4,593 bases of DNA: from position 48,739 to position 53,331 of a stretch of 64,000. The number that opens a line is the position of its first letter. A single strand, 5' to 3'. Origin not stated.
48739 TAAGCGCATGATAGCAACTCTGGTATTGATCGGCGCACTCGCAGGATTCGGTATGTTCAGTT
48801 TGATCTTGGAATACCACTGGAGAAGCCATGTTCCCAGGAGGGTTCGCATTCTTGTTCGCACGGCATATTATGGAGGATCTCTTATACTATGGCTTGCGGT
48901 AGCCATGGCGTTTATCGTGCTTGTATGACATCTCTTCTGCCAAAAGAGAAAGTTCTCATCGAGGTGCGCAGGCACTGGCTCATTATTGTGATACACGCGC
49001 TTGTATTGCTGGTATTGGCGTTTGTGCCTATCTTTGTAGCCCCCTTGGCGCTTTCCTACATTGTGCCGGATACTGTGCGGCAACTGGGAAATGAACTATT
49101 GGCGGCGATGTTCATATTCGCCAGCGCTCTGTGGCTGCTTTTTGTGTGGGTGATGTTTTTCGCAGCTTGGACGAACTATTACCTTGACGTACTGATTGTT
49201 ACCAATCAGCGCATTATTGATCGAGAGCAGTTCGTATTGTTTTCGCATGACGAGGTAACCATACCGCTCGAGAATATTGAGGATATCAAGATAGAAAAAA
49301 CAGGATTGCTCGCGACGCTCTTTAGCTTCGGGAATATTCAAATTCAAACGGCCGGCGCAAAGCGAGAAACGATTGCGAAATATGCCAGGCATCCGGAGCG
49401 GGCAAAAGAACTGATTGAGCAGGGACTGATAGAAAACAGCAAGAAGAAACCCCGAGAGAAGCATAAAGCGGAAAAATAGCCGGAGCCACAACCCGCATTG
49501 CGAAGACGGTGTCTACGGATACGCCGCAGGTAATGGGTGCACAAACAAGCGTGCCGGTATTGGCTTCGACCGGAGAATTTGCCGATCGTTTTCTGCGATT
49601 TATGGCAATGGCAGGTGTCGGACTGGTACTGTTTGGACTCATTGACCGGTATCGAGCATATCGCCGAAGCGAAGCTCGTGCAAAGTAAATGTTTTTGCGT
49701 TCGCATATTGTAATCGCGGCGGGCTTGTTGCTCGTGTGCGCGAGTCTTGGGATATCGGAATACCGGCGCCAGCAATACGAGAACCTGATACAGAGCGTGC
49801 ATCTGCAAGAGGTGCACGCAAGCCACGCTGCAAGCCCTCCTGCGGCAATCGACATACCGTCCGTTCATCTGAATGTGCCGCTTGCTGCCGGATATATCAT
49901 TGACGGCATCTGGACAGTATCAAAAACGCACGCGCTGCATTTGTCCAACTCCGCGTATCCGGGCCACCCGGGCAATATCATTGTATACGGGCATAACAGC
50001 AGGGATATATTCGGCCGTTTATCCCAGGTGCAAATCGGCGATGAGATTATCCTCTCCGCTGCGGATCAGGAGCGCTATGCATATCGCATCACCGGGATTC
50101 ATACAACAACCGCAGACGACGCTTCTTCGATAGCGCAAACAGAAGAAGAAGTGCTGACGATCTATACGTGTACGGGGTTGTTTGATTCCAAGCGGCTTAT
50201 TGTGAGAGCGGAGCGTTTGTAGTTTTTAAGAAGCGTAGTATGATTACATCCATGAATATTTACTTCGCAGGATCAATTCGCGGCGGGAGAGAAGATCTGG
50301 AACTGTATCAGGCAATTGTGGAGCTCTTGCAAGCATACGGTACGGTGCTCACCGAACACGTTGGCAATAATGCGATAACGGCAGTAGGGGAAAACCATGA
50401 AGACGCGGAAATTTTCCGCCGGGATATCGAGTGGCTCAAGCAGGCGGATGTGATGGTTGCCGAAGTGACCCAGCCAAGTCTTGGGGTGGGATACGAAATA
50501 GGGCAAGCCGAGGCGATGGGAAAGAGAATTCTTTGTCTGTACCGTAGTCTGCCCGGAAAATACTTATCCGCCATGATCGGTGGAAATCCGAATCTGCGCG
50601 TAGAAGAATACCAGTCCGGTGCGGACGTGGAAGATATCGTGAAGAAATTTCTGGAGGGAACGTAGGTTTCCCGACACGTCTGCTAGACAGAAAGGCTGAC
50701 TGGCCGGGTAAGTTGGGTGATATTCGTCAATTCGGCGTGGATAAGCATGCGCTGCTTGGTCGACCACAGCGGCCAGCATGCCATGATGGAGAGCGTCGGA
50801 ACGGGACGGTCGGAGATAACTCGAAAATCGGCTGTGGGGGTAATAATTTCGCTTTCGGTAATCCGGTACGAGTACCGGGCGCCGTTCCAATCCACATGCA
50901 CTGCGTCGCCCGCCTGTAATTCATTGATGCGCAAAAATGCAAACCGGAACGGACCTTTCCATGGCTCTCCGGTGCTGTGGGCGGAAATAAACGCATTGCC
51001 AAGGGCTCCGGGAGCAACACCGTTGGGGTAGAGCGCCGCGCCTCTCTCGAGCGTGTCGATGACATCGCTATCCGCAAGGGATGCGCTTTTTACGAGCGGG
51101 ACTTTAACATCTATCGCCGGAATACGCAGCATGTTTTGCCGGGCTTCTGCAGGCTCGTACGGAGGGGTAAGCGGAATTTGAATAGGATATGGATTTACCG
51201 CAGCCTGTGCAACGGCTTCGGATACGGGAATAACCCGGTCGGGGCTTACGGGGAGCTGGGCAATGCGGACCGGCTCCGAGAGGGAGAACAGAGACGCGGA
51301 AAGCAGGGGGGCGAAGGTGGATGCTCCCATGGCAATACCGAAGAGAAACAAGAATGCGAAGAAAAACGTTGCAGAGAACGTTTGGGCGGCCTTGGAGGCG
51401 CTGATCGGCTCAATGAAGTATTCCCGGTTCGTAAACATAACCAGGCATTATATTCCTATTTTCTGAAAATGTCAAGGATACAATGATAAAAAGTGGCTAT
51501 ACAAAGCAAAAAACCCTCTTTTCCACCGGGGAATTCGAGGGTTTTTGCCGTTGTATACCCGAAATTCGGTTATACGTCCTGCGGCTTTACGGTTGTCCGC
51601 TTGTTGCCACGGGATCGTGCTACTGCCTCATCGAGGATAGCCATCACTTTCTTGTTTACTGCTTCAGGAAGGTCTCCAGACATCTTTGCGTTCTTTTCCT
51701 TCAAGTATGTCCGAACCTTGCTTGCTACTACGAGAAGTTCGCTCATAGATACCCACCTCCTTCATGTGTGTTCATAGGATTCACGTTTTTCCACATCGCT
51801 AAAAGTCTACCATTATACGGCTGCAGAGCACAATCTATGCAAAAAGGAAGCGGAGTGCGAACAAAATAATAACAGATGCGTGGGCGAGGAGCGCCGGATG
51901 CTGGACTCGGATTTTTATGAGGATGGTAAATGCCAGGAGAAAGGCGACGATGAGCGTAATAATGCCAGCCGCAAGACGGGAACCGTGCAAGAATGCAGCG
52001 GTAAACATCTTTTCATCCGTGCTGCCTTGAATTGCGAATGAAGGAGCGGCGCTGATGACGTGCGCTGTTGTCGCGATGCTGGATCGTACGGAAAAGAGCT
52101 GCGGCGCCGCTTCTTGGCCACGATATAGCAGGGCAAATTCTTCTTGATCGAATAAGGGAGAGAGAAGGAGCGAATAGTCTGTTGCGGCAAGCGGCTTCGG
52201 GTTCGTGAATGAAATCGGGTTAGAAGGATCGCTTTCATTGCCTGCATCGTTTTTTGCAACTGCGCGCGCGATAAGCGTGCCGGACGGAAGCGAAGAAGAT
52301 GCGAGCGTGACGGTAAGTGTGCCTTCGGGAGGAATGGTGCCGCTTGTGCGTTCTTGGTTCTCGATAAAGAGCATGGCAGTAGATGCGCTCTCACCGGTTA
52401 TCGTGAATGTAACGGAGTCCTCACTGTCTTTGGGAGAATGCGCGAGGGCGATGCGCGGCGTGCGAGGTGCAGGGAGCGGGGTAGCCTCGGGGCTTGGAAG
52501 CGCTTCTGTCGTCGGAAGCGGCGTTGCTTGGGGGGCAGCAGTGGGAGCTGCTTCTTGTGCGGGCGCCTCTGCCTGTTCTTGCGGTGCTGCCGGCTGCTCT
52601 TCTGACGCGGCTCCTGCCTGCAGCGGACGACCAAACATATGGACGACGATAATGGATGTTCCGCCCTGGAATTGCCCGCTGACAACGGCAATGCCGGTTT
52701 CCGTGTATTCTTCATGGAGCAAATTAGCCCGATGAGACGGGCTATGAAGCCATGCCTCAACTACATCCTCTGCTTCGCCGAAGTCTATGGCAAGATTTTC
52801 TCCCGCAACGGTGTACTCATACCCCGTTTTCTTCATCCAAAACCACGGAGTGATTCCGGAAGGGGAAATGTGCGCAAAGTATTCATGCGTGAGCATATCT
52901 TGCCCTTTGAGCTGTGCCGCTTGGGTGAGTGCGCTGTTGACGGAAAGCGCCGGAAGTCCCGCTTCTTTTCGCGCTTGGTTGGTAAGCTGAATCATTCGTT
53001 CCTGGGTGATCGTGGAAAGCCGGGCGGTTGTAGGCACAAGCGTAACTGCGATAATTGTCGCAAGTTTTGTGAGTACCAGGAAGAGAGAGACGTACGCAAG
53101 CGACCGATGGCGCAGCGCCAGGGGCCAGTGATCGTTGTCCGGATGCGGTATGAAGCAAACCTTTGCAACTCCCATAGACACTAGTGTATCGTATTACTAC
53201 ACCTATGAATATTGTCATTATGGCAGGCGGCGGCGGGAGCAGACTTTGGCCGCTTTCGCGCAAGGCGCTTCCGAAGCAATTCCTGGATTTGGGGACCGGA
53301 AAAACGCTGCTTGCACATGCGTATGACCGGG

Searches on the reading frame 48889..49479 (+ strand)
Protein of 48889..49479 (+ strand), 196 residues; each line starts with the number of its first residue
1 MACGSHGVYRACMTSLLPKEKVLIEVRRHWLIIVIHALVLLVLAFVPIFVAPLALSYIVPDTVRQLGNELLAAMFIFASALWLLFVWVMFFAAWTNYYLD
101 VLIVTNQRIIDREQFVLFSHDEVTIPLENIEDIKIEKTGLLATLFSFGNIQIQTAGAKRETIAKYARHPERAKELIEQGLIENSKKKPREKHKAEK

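Call 18: search_protein_families(library=pfam, proteins=[window:48889-49479:+], max_evalue=0.01)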
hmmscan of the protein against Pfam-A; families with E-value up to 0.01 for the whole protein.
window:48889-49479:+ (196 aa): 2 families
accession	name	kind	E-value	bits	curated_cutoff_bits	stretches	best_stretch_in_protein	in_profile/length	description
PF14470.12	bPH_3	-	1.4e-05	25.9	23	1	97-162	20-78/95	Bacterial PH domain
PF03703.20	bPH_2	-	0.00023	21.8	22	1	117-177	19-76/78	Bacterial PH domain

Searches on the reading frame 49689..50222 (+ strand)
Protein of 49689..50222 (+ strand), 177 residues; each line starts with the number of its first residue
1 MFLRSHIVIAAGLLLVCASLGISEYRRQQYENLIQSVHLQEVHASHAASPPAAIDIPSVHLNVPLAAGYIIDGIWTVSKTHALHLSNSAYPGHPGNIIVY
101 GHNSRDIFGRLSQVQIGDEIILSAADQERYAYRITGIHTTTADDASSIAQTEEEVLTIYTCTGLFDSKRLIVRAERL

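Call 18: search_protein_families(library=pfam, proteins=[window:49689-50222:+], max_evalue=0.01)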
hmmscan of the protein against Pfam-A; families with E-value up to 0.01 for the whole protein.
window:49689-50222:+ (177 aa): 1 family
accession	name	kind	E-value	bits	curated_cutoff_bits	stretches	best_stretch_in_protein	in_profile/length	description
PF04203.18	Sortase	-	1.9e-24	86.2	26.6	1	54-176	1-124/125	Sortase domain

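Call 48: search_protein_families(library=ncbifam, proteins=[window:49689-50222:+], max_evalue=0.01)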
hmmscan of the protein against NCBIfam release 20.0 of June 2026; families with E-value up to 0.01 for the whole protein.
window:49689-50222:+ (177 aa): 7 families
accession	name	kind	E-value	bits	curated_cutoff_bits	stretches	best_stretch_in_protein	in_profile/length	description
NF058671.1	sortase_SrtD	exception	2.5e-14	53.4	140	1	52-161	65-168/187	class D sortase, LPxTATN-specific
NF033746.1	class_D_sortase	subfamily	1.2e-13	51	165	1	82-162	37-115/135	class D sortase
TIGR01076.1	sortase_fam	subfamily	2.1e-13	50.3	39.35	1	53-176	2-127/136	sortase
NF033745.1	class_C_sortase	subfamily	3e-11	43.5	160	1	41-176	84-220/220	class C sortase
NF033747.1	class_E_sortase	subfamily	2.3e-10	40.7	160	1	44-174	64-203/211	class E sortase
NF033748.1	class_F_sortase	subfamily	8.4e-09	35.2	166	1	45-169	5-141/155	class F sortase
TIGR03784.1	marine_sortase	equivalog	1.9e-07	30.9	158.25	1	84-162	80-157/174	class GN sortase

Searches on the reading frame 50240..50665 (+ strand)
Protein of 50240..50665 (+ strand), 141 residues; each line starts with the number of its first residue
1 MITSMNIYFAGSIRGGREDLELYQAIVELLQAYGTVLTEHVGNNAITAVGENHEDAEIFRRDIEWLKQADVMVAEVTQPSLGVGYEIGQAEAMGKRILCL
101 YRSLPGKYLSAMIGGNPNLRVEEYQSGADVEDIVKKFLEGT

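Call 18: search_protein_families(library=pfam, proteins=[window:50240-50665:+], max_evalue=0.01)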
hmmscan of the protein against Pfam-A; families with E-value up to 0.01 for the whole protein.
window:50240-50665:+ (141 aa): 3 families
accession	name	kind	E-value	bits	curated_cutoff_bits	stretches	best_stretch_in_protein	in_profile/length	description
PF05014.21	Nuc_deoxyrib_tr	-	1.7e-18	67.3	28.8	1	7-102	1-98/117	Nucleoside 2-deoxyribosyltransferase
PF15891.11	Nuc_deoxyri_tr2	-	0.00031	21.5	30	1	6-101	3-102/105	Nucleoside 2-deoxyribosyltransferase like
PF14359.12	DUF4406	-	0.0035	18.1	22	0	5-97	1-89/91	Domain of unknown function (DUF4406)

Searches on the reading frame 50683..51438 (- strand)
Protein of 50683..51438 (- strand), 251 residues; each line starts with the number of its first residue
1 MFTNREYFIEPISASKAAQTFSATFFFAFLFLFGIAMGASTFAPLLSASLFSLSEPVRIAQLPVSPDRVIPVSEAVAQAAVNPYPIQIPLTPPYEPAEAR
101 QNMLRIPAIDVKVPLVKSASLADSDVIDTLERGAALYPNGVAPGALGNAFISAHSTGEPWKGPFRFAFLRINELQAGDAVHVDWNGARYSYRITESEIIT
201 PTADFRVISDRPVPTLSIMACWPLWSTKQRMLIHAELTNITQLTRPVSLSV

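Call 18: search_protein_families(library=pfam, proteins=[window:50683-51438:-], max_evalue=0.01)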
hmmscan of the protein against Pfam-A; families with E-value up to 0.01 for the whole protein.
window:50683-51438:- (251 aa): 1 family
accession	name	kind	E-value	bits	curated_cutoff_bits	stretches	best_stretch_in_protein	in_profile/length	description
PF04203.18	Sortase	-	3.9e-19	69.1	26.6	1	104-237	1-124/125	Sortase domain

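Call 48: search_protein_families(library=ncbifam, proteins=[window:50683-51438:-], max_evalue=0.01)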
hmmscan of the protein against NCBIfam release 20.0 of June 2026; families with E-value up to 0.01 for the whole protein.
window:50683-51438:- (251 aa): 7 families
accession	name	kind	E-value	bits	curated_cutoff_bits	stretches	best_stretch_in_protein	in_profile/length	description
NF033747.1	class_E_sortase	subfamily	6.1e-14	52.4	160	1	101-241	71-209/211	class E sortase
NF058671.1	sortase_SrtD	exception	2.2e-11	43.8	140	1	102-234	65-184/187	class D sortase, LPxTATN-specific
NF033746.1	class_D_sortase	subfamily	4.2e-11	42.8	165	1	102-236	11-132/135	class D sortase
NF033745.1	class_C_sortase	subfamily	5.1e-10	39.5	160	1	103-236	95-219/220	class C sortase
TIGR01076.1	sortase_fam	subfamily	2.3e-09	37.2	39.35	1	103-237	2-127/136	sortase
NF033748.1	class_F_sortase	subfamily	1.9e-07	30.9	166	1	98-223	8-135/155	class F sortase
TIGR03784.1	marine_sortase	equivalog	0.0051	16.5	158.25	1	167-228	102-163/174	class GN sortase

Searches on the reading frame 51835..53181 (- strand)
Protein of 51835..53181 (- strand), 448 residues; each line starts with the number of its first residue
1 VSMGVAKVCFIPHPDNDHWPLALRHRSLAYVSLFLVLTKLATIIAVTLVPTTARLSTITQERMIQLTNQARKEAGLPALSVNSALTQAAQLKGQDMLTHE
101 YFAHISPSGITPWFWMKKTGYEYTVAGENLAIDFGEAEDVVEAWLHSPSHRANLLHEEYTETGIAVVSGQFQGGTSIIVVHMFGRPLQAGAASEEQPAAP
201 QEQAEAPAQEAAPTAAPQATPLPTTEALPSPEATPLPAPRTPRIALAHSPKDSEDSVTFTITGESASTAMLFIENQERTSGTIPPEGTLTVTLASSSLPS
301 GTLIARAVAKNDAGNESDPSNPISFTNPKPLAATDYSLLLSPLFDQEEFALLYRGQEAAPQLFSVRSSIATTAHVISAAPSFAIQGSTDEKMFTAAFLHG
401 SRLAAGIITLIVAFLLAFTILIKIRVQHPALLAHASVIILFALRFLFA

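Call 18: search_protein_families(library=pfam, proteins=[window:51835-53181:-], max_evalue=0.01)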
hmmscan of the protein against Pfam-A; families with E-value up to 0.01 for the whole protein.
window:51835-53181:- (448 aa): 1 family
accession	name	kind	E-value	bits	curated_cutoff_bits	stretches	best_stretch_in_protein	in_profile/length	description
PF00188.32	CAP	-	2.9e-17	64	21.1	1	65-174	2-110/117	Cysteine-rich secretory protein family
